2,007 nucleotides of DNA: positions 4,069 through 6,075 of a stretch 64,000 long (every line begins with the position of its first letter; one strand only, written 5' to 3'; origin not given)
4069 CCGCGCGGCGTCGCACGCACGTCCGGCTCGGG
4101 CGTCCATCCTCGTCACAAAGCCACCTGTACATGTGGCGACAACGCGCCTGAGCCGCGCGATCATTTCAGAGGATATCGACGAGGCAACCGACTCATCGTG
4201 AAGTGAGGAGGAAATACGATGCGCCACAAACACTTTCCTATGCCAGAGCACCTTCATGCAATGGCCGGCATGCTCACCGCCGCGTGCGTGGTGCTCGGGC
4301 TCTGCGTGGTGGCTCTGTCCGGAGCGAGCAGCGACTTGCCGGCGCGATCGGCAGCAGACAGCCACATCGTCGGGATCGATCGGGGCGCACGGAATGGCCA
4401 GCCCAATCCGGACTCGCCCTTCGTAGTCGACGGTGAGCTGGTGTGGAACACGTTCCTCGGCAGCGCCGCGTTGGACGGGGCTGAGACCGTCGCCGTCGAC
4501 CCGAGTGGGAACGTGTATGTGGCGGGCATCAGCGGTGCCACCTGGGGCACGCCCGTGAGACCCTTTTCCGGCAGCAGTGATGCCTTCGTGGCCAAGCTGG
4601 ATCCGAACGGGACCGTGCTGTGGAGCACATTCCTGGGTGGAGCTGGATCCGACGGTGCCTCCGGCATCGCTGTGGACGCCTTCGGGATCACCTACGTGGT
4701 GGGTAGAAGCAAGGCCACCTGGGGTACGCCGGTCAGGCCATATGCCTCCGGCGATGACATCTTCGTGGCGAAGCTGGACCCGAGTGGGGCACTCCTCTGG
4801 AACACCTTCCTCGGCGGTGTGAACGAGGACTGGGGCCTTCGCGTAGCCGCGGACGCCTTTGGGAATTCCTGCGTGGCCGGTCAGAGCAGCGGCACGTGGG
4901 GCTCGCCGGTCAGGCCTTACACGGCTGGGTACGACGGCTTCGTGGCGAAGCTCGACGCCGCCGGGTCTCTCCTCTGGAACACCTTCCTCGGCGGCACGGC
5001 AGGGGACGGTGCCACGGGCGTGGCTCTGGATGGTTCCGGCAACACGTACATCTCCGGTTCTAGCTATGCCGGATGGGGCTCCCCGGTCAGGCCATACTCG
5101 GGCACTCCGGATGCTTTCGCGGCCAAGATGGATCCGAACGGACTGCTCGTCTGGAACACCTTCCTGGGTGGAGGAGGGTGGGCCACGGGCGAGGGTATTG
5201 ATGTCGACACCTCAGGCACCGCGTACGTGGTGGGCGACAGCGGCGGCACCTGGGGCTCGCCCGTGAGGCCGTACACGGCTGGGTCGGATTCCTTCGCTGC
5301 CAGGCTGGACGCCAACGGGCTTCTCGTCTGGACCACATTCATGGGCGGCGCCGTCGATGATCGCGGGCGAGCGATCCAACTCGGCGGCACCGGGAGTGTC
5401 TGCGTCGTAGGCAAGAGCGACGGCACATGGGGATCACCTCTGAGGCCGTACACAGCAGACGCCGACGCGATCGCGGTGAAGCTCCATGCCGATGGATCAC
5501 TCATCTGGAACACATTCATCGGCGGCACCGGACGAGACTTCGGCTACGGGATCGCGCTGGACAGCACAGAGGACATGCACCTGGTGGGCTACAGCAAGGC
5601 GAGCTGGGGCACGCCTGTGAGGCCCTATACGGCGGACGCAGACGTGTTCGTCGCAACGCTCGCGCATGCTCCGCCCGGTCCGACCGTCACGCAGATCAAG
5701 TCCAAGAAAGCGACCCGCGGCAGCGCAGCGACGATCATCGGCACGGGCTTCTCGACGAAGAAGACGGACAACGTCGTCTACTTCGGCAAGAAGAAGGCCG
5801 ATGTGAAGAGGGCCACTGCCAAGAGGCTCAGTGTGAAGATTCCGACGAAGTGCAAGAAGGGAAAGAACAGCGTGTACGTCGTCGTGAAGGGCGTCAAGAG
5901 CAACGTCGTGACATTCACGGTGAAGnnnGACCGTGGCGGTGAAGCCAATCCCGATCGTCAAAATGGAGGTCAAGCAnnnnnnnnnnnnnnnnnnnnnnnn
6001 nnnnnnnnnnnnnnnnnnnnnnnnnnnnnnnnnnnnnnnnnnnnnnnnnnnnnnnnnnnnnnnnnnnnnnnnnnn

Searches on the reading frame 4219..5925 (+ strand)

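Call 15: search_protein_families(library=pfam, proteins=[window:4219-5925:+], max_evalue=0.001)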
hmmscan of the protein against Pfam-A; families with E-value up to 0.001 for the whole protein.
window:4219-5925:+ (569 aa): 3 families
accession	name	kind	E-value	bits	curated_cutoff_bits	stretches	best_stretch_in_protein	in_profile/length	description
PF06739.17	SBBP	-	6e-11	42.6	20.5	0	90-103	17-30/38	Beta-propeller repeat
PF01833.30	TIG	-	2e-06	28.2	20.9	1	488-567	1-83/84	IPT/TIG domain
PF17164.10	DUF5122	-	9.3e-05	23.1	27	0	117-133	16-32/36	Domain of unknown function (DUF5122) beta-propeller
